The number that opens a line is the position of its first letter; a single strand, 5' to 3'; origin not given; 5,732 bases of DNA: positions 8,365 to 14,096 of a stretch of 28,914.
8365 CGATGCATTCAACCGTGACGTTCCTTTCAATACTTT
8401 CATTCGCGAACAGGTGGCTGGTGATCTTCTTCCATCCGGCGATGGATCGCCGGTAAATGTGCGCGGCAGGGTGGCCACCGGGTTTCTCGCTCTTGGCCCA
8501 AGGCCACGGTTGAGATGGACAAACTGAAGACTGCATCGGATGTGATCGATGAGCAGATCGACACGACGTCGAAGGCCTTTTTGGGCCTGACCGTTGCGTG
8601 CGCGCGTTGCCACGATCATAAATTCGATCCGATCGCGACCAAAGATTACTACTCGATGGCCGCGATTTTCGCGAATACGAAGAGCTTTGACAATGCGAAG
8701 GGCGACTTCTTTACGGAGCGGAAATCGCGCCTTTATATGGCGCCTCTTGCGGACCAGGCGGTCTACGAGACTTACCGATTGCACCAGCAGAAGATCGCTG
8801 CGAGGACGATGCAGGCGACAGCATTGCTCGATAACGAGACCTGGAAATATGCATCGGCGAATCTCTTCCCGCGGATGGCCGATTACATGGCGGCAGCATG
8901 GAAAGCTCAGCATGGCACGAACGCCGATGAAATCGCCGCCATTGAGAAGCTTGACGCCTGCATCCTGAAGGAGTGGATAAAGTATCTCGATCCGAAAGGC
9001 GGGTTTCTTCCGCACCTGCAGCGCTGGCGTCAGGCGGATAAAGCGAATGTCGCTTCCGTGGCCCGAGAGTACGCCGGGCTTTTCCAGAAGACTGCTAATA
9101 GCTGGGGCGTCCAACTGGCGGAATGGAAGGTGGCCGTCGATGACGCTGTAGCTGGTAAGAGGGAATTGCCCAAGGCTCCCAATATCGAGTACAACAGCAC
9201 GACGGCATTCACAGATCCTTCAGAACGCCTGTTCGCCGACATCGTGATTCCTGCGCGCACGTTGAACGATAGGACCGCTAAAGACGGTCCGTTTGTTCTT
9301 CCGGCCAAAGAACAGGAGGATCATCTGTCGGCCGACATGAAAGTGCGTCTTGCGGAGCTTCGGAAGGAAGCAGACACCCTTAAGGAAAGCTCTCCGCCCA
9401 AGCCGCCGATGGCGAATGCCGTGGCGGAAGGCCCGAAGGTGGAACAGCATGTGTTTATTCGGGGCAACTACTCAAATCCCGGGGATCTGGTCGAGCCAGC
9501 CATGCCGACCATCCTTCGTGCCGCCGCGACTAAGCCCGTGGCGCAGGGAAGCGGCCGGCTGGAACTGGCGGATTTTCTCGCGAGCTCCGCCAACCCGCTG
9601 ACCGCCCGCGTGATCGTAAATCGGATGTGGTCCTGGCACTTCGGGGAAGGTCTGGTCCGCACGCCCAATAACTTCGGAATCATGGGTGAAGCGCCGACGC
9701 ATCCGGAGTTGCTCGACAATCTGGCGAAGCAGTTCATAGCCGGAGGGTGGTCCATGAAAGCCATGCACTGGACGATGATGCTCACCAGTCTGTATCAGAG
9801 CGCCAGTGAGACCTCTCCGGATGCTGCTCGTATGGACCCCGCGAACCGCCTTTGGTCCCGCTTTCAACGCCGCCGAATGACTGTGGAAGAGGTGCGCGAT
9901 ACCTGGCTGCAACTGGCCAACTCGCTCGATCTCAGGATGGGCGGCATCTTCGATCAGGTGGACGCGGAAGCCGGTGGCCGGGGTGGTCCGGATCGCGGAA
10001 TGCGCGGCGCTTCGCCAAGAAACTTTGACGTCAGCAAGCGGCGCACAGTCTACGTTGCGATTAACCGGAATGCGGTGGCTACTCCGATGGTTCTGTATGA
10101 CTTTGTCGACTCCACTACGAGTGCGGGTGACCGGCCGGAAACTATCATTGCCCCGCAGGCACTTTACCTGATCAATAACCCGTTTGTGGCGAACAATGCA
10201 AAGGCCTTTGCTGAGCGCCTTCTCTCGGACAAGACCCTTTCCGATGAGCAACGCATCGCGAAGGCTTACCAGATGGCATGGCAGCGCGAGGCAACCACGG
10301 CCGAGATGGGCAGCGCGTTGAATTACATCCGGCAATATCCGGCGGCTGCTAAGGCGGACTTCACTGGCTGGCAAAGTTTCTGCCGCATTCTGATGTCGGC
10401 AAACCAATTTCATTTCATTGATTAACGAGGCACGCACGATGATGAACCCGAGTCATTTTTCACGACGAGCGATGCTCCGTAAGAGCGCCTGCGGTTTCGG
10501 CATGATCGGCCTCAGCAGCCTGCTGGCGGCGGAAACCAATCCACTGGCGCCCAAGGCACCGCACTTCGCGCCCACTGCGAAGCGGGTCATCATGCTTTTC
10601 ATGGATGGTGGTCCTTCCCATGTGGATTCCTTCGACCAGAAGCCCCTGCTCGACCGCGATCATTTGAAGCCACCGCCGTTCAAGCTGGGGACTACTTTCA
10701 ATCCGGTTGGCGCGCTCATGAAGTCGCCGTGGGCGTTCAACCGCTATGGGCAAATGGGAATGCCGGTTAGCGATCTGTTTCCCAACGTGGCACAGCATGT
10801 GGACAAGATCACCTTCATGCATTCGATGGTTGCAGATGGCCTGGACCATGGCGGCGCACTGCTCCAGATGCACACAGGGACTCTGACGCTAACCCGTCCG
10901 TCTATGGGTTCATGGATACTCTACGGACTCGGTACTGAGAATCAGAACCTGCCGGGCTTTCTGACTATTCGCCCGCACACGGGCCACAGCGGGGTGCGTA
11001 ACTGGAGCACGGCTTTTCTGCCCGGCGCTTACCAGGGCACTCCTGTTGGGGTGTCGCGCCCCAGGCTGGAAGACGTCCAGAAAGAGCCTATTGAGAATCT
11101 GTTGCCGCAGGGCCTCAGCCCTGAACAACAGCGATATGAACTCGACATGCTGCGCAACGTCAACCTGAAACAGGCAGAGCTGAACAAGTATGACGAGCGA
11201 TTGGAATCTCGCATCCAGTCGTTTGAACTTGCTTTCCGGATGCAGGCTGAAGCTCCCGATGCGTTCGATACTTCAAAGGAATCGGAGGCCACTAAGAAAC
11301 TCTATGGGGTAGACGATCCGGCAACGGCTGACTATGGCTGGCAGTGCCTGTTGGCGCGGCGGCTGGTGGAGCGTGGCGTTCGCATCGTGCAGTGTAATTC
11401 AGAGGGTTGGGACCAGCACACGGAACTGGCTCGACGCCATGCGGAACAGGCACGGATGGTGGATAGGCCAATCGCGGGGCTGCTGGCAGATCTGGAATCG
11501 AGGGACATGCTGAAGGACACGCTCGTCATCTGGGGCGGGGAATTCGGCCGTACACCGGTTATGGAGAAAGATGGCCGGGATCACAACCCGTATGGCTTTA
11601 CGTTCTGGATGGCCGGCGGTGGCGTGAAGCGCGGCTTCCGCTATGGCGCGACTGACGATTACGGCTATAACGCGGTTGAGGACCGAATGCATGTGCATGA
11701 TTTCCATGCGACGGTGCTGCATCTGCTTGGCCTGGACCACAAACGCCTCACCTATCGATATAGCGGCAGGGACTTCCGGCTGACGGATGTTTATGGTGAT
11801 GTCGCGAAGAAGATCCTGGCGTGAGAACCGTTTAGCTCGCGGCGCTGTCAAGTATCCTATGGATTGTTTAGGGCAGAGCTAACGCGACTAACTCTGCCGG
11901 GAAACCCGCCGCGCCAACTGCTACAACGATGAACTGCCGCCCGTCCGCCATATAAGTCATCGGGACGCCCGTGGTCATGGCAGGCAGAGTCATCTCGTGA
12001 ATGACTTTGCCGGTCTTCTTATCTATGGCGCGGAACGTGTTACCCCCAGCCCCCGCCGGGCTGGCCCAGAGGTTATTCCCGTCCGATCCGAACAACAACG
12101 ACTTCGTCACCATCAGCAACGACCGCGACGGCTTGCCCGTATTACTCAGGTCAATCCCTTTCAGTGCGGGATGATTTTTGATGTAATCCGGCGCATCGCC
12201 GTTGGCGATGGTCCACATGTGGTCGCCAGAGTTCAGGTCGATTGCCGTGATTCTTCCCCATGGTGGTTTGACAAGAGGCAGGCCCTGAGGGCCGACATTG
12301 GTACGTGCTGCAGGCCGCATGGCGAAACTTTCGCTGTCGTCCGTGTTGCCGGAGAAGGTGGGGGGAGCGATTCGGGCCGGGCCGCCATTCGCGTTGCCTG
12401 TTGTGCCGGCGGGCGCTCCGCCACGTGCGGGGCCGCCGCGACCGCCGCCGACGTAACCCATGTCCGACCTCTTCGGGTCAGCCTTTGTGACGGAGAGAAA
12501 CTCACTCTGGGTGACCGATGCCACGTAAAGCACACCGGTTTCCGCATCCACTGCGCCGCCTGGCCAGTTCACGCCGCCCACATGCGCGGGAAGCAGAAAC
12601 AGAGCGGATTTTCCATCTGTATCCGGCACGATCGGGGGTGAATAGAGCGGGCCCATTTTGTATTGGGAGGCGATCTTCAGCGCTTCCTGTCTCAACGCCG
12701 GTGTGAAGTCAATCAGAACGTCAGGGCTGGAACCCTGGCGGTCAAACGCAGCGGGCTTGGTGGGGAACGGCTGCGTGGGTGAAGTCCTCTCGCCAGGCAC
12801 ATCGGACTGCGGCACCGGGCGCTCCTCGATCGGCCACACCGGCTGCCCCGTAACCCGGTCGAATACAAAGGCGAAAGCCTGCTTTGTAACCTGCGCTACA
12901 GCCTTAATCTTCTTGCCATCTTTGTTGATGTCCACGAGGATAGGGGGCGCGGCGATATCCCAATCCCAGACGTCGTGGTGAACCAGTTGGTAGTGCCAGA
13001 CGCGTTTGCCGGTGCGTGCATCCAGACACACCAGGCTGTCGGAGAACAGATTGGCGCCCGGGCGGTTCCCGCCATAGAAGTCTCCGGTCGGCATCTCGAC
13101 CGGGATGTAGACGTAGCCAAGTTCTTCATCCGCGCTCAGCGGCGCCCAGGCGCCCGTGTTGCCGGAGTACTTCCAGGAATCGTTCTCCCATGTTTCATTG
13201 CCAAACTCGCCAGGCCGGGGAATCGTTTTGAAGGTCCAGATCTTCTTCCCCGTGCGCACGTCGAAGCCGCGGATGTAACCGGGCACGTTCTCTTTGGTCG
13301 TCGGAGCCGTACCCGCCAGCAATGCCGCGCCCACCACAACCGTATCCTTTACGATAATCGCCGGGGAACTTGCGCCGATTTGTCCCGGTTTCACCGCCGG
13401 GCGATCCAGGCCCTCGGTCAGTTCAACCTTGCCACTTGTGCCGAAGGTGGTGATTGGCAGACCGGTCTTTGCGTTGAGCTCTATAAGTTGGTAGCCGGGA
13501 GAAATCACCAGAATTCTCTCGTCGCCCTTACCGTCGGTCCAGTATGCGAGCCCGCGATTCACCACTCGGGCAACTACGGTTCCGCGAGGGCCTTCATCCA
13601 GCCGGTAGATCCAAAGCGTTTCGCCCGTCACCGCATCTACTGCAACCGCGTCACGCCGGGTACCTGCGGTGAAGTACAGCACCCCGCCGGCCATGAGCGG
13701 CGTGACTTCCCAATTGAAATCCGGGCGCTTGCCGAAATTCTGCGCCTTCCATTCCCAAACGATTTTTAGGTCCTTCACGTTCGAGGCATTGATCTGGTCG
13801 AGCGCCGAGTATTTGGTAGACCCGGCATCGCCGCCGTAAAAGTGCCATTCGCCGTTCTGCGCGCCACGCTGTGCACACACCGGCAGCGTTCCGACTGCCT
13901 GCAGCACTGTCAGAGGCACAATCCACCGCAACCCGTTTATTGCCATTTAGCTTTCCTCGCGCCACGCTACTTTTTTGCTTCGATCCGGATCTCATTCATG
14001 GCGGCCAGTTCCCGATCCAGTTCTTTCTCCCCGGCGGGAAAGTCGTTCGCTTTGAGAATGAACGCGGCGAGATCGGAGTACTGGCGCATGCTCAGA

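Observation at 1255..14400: Three matching LacI operators tie lacI, TBDR, PSCyt/DUF1501 and PQQ/cytochrome c into one predicted regulon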

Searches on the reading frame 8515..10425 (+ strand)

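Call 5: search_protein_families(library=pfam, proteins=[window:8515-10425:+])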
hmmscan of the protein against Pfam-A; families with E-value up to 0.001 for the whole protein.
window:8515-10425:+ (636 aa): 2 families
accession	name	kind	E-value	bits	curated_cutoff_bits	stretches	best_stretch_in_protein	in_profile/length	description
PF07587.16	PSD1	-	8.6e-76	255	28.5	1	347-604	1-243/244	Protein of unknown function (DUF1553)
PF07583.16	PSCyt2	-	9e-20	71.9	29.8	1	5-56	157-208/209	Protein of unknown function (DUF1549)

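Call 42: search_protein_families(library=ncbifam, proteins=[window:8515-10422:+], max_evalue=1e-10)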
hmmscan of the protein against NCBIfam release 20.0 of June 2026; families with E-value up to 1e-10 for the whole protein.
window:8515-10422:+ (636 aa): 0 families

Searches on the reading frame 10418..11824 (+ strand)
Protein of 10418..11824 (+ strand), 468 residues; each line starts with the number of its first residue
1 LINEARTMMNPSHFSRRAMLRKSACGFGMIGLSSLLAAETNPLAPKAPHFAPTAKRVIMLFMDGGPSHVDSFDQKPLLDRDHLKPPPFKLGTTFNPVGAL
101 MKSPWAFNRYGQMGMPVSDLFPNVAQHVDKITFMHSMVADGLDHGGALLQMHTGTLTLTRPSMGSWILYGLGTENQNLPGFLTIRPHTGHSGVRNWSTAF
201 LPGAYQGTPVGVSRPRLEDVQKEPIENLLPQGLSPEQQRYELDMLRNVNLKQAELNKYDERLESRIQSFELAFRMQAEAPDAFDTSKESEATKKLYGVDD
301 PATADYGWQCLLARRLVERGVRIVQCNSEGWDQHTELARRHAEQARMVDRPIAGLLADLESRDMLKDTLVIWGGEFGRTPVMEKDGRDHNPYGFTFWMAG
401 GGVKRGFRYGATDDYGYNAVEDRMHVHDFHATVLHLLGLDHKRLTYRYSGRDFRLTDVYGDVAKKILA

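Call 5: search_protein_families(library=pfam, proteins=[window:10418-11824:+])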
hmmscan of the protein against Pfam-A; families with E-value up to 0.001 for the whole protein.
window:10418-11824:+ (468 aa): 1 family
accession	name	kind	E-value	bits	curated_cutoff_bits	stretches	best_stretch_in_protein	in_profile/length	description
PF07394.17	DUF1501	-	8.4e-144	480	27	1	54-467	1-390/390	Protein of unknown function (DUF1501)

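Call 42: search_protein_families(library=ncbifam, proteins=[window:10418-11821:+], max_evalue=1e-10)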
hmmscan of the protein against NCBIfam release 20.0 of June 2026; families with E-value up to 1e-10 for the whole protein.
window:10418-11821:+ (468 aa): 0 families

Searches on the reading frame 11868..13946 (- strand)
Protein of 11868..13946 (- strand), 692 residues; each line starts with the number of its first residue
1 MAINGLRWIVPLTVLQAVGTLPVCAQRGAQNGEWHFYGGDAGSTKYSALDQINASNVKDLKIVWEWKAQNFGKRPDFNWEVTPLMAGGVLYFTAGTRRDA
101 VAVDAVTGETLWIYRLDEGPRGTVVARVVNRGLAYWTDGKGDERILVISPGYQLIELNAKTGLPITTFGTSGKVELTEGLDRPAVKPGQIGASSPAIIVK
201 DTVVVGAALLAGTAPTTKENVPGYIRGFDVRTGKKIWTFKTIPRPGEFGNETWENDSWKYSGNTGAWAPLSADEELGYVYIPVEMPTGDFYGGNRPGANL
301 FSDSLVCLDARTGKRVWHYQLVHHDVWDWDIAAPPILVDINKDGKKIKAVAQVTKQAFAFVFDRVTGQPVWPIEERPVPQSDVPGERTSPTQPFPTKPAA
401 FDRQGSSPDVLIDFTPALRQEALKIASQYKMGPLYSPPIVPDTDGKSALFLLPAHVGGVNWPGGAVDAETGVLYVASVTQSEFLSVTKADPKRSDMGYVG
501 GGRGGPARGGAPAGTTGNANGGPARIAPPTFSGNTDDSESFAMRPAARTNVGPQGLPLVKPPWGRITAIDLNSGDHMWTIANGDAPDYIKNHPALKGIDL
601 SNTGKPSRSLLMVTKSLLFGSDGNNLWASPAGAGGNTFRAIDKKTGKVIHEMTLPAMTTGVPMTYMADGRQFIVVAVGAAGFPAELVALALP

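Call 5: search_protein_families(library=pfam, proteins=[window:11868-13946:-])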
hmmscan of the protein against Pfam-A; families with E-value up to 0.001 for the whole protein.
window:11868-13946:- (692 aa): 2 families
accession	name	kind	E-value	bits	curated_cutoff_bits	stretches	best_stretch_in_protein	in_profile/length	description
PF01011.28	PQQ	-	7.9e-185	616.4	26.7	1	34-673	1-595/595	Glucose/ethanol/alcohol dehydrogenase, beta-propeller domain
PF13360.13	PQQ_2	-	5e-15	56.2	27.6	1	63-245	16-149/233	Outer membrane protein assembly factor BamB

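Call 41: search_solved_structures(query=window:11871-13946:-, max_evalue=1e-20)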
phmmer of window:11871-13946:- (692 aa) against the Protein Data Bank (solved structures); distinct sequences matched with E-value up to 1e-20: 22.
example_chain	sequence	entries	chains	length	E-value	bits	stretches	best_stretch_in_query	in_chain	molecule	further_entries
22vi_A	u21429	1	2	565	7e-37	130.3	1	30-343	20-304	Quinohemoprotein alcohol dehydrogenase ADH-IIG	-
1kb0_A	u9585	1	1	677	8.1e-32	113.5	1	27-369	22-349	quinohemoprotein alcohol dehydrogenase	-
1kv9_A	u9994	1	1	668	1.3e-30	109.6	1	30-369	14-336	TYPE II QUINOHEMOPROTEIN ALCOHOL DEHYDROGENASE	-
8gy2_A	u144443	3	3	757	8.3e-30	106.9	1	11-368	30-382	Alcohol dehydrogenase (quinone), dehydrogenase subunit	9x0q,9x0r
1yiq_A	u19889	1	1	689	1.8e-29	105.7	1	30-393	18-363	Quinohemoprotein alcohol dehydrogenase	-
6zcw_A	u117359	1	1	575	1e-27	100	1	43-368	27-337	Quinoprotein ethanol dehydrogenase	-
2d0v_A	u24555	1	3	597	1.8e-27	99.2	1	30-368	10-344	methanol dehydrogenase large subunit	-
6zcv_A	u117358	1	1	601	2.2e-27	98.9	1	43-368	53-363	Quinoprotein ethanol dehydrogenase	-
6dam_A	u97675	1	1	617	3.2e-27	98.4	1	31-368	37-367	Lanthanide-dependent methanol dehydrogenase XoxF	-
6oc5_A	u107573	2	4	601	2.4e-26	95.4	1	39-372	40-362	Lanthanide-dependent methanol dehydrogenase XoxF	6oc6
4tqo_B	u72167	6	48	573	4.2e-26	94.7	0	32-369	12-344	Methanol dehydrogenase protein, large subunit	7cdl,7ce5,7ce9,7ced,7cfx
5xm3_A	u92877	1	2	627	1.6e-24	89.4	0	29-369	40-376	Glucose dehydrogenase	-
4cvb_A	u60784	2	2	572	1.7e-24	89.3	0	28-345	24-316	ALCOHOL DEHYDROGENASE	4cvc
4mae_A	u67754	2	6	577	4.7e-24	87.9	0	30-370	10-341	Methanol dehydrogenase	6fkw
1w6s_A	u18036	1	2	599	5.9e-24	87.5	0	31-368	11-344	METHANOL DEHYDROGENASE SUBUNIT 1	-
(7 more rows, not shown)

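Call 42: search_protein_families(library=ncbifam, proteins=[window:11871-13946:-], max_evalue=1e-10)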
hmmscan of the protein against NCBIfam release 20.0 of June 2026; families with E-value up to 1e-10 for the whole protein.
window:11871-13946:- (692 aa): 3 families
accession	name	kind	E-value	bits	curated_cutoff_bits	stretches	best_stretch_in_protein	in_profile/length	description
TIGR03074.1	PQQ_membr_DH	subfamily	5.2e-111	371.8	832.65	1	28-681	151-767/783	membrane-bound PQQ-dependent dehydrogenase, glucose/quinate/shikimate family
TIGR04528.1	acido_non_PQQ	subfamily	2.3e-67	227.9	650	1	31-369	3-309/493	acido-empty-quinoprotein group A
TIGR03075.1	PQQ_enz_alc_DH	subfamily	3.8e-66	223.8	480.05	1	27-368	14-337/530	PQQ-dependent dehydrogenase, methanol/ethanol family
